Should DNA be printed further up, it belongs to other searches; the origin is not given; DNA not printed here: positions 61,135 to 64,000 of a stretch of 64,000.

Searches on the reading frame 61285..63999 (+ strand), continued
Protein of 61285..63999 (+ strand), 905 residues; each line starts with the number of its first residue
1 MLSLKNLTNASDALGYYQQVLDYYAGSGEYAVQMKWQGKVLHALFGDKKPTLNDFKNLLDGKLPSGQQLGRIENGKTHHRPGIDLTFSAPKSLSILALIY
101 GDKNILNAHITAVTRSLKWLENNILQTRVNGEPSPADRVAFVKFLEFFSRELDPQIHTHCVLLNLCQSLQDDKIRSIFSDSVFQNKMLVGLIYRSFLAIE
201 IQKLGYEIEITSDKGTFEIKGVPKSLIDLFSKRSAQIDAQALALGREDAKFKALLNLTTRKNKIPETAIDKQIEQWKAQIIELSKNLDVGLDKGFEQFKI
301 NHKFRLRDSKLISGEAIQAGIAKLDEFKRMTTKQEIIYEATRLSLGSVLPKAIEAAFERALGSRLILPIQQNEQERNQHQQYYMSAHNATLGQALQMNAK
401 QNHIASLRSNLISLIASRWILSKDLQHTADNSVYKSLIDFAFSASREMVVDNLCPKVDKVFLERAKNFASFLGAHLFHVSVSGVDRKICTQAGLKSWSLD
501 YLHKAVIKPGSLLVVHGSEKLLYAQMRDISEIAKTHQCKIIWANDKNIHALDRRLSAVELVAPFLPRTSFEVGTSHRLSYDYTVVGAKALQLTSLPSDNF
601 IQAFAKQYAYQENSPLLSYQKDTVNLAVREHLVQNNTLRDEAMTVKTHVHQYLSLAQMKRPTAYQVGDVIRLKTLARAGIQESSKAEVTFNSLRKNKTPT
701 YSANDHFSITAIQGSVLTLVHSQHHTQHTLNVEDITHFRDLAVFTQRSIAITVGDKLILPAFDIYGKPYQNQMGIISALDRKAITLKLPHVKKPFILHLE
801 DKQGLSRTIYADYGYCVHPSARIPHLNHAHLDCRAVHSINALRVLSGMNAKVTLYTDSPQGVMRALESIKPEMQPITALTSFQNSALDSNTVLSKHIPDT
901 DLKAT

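Call 30: get_annotated_region(hit=H7, flank=20000)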
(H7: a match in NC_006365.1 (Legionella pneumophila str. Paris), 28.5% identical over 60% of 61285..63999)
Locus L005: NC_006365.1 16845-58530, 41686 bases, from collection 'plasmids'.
description: Legionella pneumophila str. Paris plasmid pLPP, complete sequence
organism: Legionella pneumophila str. Paris (NCBI taxid 297246)
taxonomy: Bacteria; Pseudomonadota; Gammaproteobacteria; Legionellales; Legionellaceae; Legionella; Legionella pneumophila; Legionella pneumophila str. Paris
host: -; source: -; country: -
typing (MOB-suite, as given by PLSDB): conjugative; replicon rep_cluster_522; relaxase MOBF; mating-pair formation MPF_F
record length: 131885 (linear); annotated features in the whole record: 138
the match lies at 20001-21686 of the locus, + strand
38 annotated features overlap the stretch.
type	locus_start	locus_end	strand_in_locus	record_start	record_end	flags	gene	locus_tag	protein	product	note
CDS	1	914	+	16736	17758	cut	istA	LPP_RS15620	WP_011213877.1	IS21-like element ISLpn12 family transposase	GO:0006313 - DNA transposition [Evidence IEA]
CDS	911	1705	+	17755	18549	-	istB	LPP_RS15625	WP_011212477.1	IS21-like element ISLpn12 family helper ATPase IstB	-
CDS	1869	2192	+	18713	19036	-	-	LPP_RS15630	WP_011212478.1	type IV conjugative transfer system pilin TraA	-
CDS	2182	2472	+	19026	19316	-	traL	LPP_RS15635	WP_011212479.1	type IV conjugative transfer system protein TraL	-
CDS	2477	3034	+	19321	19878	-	-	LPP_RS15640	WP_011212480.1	TraE/TraK family type IV conjugative transfer system protein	-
CDS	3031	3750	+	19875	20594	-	traK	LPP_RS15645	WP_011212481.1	type-F conjugative transfer system secretin TraK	-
CDS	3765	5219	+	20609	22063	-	-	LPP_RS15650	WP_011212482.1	TraB/VirB10 family protein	-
CDS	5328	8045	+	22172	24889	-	traC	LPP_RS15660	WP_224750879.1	type IV secretion system protein TraC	-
CDS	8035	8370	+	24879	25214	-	trbI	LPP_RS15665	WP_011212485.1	type-F conjugative transfer system protein TrbI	-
CDS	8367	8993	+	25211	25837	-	traW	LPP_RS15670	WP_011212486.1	type-F conjugative transfer system protein TraW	-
CDS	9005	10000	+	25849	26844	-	traU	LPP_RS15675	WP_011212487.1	conjugal transfer pilus assembly protein TraU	-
CDS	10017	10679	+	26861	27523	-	trbC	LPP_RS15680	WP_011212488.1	type-F conjugative transfer system pilin assembly protein TrbC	-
CDS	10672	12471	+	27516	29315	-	traN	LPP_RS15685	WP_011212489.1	type-F conjugative transfer system mating-pair stabilization protein TraN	-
CDS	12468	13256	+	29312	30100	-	traF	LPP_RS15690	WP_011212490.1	type-F conjugative transfer system pilin assembly protein TraF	-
CDS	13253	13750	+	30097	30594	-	trbB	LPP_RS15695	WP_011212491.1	type-F conjugative transfer system pilin assembly thiol-disulfide isomerase TrbB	-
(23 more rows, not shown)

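Call 49: find_homologous_proteins(query=L005:5328-8045:+, max_evalue=1e-10)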
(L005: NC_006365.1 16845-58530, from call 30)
Query L005:5328-8045:+ (905 aa): 83 proteins with E <= 1e-10 among 8000 candidates.
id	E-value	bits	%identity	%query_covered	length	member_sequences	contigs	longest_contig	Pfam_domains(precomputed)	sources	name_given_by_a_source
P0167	0.0e+0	2101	100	100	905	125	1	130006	PF19044.7,PF11130.15,PF12846.14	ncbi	ncbi:type IV secretion system protein TraC [Legionella pneumophila serogroup 1]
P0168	0.0e+0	1762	88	95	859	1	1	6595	PF19044.7,PF11130.15,PF12846.14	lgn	-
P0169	0.0e+0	1712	84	95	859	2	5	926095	PF19044.7,PF01935.24,PF11130.15,PF12846.14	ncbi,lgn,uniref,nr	ncbi:putative conjugative transfer protein TraC [Legionella quinlivanii]|uniref:Putative conjugative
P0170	0.0e+0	1700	85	95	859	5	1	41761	PF19044.7,PF11130.15,PF12846.14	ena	-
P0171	0.0e+0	1626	80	95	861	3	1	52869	PF19044.7,PF01935.24,PF11130.15,PF12846.14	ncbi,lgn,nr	ncbi:TPA: type IV secretion system protein TraC [Legionella pneumophila]|nr:type IV secretion system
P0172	0.0e+0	1591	80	95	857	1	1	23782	PF19044.7,PF01935.24,PF11130.15,PF12846.14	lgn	-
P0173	0.0e+0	1415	71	93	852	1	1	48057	PF19044.7,PF01935.24,PF11130.15,PF12846.14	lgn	-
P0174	0.0e+0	1408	79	84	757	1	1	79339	PF19044.7,PF11130.15,PF12846.14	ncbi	-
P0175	0.0e+0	1364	68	94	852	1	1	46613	PF19044.7,PF01935.24,PF11130.15,PF12846.14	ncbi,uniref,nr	ncbi:type IV secretion system protein TraC [Legionella septentrionalis]|uniref:type IV secretion sys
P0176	0.0e+0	1349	68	93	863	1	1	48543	PF19044.7,PF01935.24,PF11130.15,PF12846.14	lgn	-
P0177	0.0e+0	1338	68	91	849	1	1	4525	PF19044.7,PF01935.24,PF11130.15,PF12846.14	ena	-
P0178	0.0e+0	1334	67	93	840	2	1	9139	PF19044.7,PF01935.24,PF11130.15,PF12846.14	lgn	-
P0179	0.0e+0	1330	67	93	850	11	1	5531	PF19044.7,PF01935.24,PF11130.15,PF12846.14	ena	-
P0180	0.0e+0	1326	67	93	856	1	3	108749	PF19044.7,PF01935.24,PF11130.15,PF12846.14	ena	-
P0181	0.0e+0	1325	68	91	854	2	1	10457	PF19044.7,PF01935.24,PF11130.15,PF12846.14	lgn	-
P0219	0.0e+0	1221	64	91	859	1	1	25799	PF19044.7,PF11130.15,PF12846.14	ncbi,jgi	jgi:conjugal transfer ATP-binding protein TraC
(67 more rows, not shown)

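Call 64: find_encoding_contigs(protein=P0219, flank=10000, max_places=2)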
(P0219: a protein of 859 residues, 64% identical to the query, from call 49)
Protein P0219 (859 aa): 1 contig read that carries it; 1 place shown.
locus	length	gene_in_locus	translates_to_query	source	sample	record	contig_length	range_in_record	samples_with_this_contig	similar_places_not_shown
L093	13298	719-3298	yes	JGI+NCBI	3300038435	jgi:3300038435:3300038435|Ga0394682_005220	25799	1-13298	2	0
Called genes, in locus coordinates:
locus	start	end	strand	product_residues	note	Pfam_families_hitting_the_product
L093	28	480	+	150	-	PF03743:TrbI (faint)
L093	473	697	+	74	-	-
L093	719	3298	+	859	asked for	PF11130:TraC_F_IV, PF19044:P-loop_TraG, PF12846:AAA_10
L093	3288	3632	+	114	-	PF09677:TrbI_Ftype (weak)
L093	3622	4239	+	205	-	PF12477:TraW_N (weak)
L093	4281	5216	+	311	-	PF06834:TraU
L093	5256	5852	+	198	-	PF09673:TrbC_Ftype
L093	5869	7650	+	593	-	PF06986:F_T4SS_TraN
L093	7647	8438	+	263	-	PF13728:TraF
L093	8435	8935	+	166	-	PF13728:TraF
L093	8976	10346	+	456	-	PF06122:TraH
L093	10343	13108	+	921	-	PF07916:TraG_N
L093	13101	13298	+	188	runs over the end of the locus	-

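Call 65: find_encoding_contigs(protein=P0174, flank=10000, max_places=2)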
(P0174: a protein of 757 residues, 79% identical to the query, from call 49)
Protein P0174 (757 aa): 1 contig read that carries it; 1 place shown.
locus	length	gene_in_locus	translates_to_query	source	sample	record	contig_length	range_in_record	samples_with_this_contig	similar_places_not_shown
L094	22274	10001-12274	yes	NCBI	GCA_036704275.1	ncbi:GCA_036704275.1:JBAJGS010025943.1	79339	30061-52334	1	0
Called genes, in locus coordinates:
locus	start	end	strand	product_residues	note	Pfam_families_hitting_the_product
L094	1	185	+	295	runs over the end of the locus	PF00710:Asparaginase, PF17763:Asparaginase_C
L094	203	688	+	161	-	-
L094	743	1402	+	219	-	PF02592:Vut_1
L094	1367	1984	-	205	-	PF12844:HTH_19 (weak), PF13443:HTH_26, PF01381:HTH_3, PF00717:Peptidase_S24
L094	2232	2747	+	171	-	-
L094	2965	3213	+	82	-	-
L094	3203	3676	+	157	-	-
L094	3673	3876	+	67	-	-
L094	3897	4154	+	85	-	PF02599:CsrA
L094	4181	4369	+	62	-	-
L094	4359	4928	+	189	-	PF05818:TraT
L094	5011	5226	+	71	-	PF02599:CsrA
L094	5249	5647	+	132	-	-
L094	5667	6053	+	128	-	-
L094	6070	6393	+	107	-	PF05513:TraA (weak)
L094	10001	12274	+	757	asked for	PF11130:TraC_F_IV, PF19044:P-loop_TraG, PF12846:AAA_10 (weak)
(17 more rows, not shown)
